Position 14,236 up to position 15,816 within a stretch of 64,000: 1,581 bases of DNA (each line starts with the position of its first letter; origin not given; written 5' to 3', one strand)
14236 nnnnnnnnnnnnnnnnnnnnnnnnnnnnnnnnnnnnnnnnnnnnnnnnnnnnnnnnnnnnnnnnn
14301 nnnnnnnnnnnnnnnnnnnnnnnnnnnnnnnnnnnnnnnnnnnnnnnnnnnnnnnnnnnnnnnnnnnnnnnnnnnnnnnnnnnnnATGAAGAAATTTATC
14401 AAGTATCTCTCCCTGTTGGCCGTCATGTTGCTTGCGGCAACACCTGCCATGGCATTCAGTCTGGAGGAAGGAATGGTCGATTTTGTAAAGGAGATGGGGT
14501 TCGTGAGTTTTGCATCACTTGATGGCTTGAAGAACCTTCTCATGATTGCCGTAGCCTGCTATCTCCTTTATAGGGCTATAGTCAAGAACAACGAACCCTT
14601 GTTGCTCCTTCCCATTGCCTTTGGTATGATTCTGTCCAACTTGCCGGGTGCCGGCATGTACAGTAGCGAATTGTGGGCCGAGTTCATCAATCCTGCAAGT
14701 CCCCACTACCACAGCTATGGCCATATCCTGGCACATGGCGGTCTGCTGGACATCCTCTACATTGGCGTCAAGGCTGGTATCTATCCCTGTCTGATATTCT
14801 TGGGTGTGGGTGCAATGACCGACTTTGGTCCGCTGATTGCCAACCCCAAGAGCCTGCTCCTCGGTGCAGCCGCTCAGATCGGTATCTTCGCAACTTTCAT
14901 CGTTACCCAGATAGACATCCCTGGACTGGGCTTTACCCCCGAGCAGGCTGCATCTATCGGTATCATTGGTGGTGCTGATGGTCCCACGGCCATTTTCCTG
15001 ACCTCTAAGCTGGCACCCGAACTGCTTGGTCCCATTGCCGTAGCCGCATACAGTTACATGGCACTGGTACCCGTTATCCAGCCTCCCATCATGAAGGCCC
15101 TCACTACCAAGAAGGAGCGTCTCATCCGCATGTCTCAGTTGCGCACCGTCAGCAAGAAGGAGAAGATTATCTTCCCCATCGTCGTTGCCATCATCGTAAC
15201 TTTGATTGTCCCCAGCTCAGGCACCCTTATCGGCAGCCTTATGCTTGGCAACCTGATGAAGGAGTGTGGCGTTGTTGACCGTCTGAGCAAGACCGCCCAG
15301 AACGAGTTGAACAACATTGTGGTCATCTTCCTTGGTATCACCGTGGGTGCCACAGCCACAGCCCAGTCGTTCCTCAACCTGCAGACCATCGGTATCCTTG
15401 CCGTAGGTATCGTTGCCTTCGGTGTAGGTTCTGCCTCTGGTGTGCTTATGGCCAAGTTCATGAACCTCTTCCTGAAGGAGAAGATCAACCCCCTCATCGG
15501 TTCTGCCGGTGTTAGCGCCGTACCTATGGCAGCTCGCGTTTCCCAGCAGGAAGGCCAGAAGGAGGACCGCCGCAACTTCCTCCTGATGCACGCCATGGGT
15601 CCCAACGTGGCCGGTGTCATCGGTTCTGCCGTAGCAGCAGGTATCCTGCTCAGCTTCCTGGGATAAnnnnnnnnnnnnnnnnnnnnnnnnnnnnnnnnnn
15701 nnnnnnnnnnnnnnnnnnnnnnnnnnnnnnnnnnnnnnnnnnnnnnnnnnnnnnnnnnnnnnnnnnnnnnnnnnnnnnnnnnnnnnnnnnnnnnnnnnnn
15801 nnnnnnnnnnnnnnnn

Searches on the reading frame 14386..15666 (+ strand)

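Call 65: search_protein_families(library=pfam, proteins=[window:14386-15666:+], max_evalue=0.00001)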
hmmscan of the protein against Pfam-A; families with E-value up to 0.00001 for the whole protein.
window:14386-15666:+ (426 aa): 1 family
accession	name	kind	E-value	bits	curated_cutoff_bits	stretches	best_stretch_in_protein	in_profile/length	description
PF03977.18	OAD_beta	-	7.3e-161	535.4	31.6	1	50-425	2-349/349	Na+-transporting oxaloacetate decarboxylase beta subunit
